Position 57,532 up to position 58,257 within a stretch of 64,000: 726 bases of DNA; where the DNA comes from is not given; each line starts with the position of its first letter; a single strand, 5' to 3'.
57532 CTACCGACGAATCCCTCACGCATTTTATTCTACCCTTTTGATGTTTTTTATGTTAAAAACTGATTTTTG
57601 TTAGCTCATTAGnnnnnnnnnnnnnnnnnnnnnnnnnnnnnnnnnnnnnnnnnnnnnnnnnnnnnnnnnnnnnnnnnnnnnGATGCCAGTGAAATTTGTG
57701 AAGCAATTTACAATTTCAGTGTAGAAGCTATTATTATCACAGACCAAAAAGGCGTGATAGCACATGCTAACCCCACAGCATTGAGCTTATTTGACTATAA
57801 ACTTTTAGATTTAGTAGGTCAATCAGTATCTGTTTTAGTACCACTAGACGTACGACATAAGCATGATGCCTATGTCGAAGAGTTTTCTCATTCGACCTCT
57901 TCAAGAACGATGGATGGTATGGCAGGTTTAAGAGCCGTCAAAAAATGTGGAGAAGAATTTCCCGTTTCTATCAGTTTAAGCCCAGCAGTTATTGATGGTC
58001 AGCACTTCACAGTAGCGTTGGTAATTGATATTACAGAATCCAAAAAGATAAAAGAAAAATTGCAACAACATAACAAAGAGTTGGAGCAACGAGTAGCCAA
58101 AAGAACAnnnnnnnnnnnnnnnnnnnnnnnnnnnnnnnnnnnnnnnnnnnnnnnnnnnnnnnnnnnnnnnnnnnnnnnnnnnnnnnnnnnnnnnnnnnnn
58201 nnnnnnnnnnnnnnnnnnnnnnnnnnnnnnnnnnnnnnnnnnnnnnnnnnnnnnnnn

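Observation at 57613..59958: PAS kinase plus REC::CRP/FNR hybrid regulator at the end of the cbb3 oxidase locus: a possible collapsed FixL-FixJ-FixK circuit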

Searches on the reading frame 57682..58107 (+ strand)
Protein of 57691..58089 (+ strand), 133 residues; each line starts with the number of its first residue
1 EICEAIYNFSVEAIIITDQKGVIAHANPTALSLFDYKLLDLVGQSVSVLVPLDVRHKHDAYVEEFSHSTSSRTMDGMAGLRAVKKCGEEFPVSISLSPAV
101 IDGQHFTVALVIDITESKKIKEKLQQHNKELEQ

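Call 6: search_solved_structures(query=window:57691-58089:+, max_evalue=0.01, show_alignments=5)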
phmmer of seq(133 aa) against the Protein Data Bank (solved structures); distinct sequences matched with E-value up to 0.01: 14.
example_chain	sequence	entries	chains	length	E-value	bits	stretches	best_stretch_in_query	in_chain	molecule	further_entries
1y28_A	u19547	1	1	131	8.4e-12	48.7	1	10-126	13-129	Sensor protein fixL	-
8js5_A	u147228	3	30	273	1.7e-11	47.6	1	9-131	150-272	Sensor protein FixL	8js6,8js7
1dp6_A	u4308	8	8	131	1.9e-11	47.6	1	10-126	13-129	FIXL PROTEIN | SENSOR PROTEIN FIXL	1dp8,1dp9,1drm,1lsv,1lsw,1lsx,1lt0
2cmn_A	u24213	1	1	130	2.3e-11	47.2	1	10-126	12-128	SENSOR PROTEIN FIXL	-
1xj4_A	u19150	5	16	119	3.7e-11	46.6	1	12-126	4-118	Sensor protein fixL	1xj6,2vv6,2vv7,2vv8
1xj2_A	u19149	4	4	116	5.3e-11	46.1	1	13-126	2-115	Sensor protein fixL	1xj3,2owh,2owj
1d06_A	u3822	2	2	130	4.9e-09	39.7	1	11-115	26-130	nitrogen fixation regulatory protein fixL | FIXL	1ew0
9clo_A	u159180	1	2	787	4.9e-09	39.7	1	13-125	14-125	Oxygen sensor protein DosP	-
9bgv_A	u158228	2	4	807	5.3e-09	39.6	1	13-125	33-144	Oxygen sensor protein DosP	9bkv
1v9y_A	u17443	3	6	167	1.2e-08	38.5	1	12-125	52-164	Heme pas sensor protein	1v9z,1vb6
9cmf_A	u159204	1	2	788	1.5e-08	38.2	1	13-125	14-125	Oxygen sensor protein DosP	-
9cdr_A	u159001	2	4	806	1.6e-08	38.1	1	13-125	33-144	Oxygen sensor protein DosP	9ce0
1s66_L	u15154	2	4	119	4.4e-08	36.7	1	12-113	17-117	Hypothetical protein yddU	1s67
10jx_A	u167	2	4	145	0.00082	22.9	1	10-98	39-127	Multi-sensor signal transduction histidine kinase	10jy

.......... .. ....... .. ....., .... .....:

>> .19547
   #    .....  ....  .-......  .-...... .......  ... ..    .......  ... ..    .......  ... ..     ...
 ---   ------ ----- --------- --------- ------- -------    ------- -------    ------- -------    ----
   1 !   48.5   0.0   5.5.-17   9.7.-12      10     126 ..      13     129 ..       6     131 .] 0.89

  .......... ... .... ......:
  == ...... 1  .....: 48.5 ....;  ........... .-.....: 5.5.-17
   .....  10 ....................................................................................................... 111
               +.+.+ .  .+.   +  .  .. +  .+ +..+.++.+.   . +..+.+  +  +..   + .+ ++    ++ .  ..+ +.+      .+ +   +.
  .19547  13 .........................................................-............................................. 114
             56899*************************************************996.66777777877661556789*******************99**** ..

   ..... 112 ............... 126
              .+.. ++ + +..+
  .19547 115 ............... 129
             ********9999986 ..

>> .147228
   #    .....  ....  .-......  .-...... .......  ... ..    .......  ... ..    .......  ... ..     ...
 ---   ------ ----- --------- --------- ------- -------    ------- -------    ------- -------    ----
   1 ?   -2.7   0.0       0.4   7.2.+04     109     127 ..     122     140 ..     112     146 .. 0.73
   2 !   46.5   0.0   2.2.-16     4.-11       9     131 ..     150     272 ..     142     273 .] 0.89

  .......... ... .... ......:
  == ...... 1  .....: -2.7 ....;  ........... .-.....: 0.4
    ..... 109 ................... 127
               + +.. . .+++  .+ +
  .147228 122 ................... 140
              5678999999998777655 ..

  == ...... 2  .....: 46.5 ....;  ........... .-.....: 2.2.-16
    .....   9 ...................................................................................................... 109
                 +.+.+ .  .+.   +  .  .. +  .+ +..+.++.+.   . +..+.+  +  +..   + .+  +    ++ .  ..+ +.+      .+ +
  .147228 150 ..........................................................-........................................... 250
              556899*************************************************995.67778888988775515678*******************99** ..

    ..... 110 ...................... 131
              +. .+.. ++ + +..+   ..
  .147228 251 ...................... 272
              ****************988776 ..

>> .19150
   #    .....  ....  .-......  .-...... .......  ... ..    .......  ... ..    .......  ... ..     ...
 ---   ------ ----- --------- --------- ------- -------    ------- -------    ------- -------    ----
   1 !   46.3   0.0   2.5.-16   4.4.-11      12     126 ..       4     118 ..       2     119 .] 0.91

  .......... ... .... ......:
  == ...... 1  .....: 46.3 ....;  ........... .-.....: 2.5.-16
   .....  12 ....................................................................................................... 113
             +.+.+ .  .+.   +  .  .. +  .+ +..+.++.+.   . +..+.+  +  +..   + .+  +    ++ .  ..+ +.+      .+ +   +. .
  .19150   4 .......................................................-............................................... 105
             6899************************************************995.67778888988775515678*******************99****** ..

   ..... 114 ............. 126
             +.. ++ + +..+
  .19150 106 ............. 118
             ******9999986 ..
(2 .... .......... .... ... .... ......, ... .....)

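Call 53: predict_structure(alignment_id=A2)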
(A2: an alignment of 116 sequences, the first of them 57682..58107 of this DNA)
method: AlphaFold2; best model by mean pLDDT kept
length: 142 residues; sequences in the alignment: 116
mean_pLDDT: 89.8   pTM: 0.79
mean pLDDT of the five models: 89.8, 87.9, 87.8, 87.3, 86.8
residues with pLDDT >= 90: 91; 70-90: 46; 50-70: 5; < 50: 0
segments of 3 or more residues with pLDDT < 50: none
pLDDT, mean of each block of 10 residues (from residue 1): 92 95 96 97 96 93 85 73 88 93 92 92 85 85 70
secondary structure, 60 per line:
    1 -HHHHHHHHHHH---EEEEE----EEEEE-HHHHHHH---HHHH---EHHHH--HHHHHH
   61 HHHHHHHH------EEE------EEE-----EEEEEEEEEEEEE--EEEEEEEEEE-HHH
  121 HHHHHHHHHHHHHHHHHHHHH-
elements in order: H2-12 E16-20 E25-29 H31-37 H41-44 H49-52 H55-68 E75-77 E84-86 E92-104 E107-116 H118-141

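Call 57: fold_search(model_id=the predicted structure, library=pdb)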
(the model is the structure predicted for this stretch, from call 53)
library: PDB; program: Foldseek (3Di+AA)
matches with E <= 10: 1603; with E <= 0.001: 614
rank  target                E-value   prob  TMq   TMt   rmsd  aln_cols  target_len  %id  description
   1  8js5_G                8.8e-12  1.00  0.80  0.47   2.3       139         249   24  Dimeric PAS domains of oxygen sensor FixL with ferric unliganded heme (released 2024-06-26)
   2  8js6_E                1.6e-11  1.00  0.75  0.44   2.5       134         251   23  Dimeric PAS domains of oxygen sensor FixL in complex with cyanide-bound ferric heme (released 2024-06-26)
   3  8js5_A                1.8e-11  1.00  0.80  0.47   2.3       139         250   24  Dimeric PAS domains of oxygen sensor FixL with ferric unliganded heme (released 2024-06-26)
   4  8js6_C                1.8e-11  1.00  0.76  0.45   2.5       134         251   24  Dimeric PAS domains of oxygen sensor FixL in complex with cyanide-bound ferric heme (released 2024-06-26)
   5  8js5_B                2.4e-11  1.00  0.78  0.46   2.4       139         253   24  Dimeric PAS domains of oxygen sensor FixL with ferric unliganded heme (released 2024-06-26)
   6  8js5_F                3.7e-11  1.00  0.79  0.47   2.4       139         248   24  Dimeric PAS domains of oxygen sensor FixL with ferric unliganded heme (released 2024-06-26)
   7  8js5_C                6.3e-11  1.00  0.78  0.45   2.3       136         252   23  Dimeric PAS domains of oxygen sensor FixL with ferric unliganded heme (released 2024-06-26)
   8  1y28                  3.2e-10  1.00  0.69  0.81   2.2       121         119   24  Crystal structure of the R220A metBJFIXL HEME domain (released 2004-12-07)
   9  1dp8                  3.4e-10  1.00  0.69  0.82   2.2       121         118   25  CRYSTAL STRUCTURE OF THE NITRIC OXIDE BOUND FIXL HEME DOMAIN (released 2000-12-24)
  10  1lt0                  3.4e-10  1.00  0.68  0.81   2.3       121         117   25  Crystal structure of the CN-bound BjFixL heme domain (released 2002-11-20)
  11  1drm                  4.3e-10  1.00  0.69  0.81   2.2       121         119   25  CRYSTAL STRUCTURE OF THE LIGAND FREE BJFIXL HEME DOMAIN (released 2000-01-24)
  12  1d06                  4.8e-10  1.00  0.70  0.76   3.3       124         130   22  STRUCTURAL BASIS OF DIMERIZATION AND SENSORY MECHANISMS OF OXYGEN-SENSING DOMAIN OF RHIZOBIUM MELILOTI FIXL DETERMINED A (released 2000-03-15)
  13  1vb6_A                5.4e-10  1.00  0.69  0.85   2.3       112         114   23  Crystal Structure of the heme PAS sensor domain of Ec DOS (oxygen-bound form) (released 2005-04-19)
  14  1lsv                  6.1e-10  1.00  0.68  0.81   2.2       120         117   25  Crystal structure of the CO-bound BjFixL heme domain (released 2002-11-20)
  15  1vb6_B                6.5e-10  1.00  0.69  0.87   1.9       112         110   22  Crystal Structure of the heme PAS sensor domain of Ec DOS (oxygen-bound form) (released 2005-04-19)
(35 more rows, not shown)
